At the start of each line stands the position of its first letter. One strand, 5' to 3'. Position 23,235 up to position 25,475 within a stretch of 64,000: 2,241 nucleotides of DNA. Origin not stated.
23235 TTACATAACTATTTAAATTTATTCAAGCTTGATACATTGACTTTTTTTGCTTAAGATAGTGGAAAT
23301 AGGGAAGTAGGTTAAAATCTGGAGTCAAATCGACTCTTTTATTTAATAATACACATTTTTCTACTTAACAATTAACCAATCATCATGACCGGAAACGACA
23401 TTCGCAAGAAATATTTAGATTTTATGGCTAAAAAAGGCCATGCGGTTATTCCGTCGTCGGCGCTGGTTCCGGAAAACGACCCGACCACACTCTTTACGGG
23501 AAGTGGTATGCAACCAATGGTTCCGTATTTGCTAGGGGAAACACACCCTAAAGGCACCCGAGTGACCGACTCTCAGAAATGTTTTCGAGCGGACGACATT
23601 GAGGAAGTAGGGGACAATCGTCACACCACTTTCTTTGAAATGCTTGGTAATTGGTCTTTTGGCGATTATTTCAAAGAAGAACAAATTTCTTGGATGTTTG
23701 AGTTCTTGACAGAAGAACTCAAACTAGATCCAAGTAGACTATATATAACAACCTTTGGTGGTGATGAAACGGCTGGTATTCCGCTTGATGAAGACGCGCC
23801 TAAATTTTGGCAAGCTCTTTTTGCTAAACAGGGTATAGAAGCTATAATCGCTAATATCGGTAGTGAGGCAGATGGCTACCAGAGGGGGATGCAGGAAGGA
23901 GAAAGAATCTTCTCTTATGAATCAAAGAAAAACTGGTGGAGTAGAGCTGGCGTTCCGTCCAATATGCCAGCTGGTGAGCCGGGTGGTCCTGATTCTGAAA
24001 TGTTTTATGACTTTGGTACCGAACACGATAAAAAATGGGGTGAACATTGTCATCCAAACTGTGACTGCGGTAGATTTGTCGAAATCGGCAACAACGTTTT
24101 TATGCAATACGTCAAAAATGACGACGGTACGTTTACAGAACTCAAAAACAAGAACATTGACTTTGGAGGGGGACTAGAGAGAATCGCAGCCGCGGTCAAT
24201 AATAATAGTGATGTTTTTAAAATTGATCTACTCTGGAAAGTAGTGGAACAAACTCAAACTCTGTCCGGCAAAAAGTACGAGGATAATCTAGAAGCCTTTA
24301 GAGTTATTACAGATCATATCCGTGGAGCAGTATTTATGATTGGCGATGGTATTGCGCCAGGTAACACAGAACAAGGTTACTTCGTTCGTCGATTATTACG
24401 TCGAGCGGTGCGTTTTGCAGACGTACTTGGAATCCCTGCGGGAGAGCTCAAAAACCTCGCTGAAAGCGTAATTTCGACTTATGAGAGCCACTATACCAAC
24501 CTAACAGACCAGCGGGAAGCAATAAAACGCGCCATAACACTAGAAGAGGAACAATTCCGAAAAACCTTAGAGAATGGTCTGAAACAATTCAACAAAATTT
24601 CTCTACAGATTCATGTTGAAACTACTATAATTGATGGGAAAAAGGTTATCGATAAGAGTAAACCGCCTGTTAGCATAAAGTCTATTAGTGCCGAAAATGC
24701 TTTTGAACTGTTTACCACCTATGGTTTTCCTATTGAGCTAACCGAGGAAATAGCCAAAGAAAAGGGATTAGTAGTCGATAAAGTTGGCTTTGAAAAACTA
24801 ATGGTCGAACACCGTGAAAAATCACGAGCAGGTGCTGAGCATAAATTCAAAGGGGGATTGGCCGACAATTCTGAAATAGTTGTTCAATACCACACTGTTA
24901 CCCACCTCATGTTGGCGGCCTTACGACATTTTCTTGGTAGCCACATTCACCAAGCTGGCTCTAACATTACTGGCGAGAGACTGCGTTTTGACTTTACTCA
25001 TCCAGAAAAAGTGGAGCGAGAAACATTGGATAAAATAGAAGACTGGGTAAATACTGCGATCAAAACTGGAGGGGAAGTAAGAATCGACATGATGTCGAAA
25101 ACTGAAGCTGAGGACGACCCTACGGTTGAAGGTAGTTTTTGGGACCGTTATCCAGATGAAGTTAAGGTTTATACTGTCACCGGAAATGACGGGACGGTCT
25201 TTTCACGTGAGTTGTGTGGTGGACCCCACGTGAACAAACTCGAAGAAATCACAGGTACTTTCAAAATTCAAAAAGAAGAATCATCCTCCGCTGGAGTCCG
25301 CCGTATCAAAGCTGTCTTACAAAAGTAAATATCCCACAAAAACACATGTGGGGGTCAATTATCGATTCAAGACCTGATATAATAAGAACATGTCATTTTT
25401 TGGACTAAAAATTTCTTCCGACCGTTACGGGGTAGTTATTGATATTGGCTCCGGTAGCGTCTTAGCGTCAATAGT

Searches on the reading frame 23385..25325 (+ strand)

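Call 39: search_protein_families(library=pfam, proteins=[window:23385-25325:+])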
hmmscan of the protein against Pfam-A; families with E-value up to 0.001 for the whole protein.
window:23385-25325:+ (647 aa): 2 families
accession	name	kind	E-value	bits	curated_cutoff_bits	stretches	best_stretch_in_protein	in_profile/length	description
PF01411.24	tRNA-synt_2c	-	1.3e-127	427.1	30.3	1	5-488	1-436/552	tRNA synthetases class II (A)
PF07973.19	tRNA_SAD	-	1.4e-12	47.8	24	1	593-641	1-43/44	Threonyl and Alanyl tRNA synthetase second additional domain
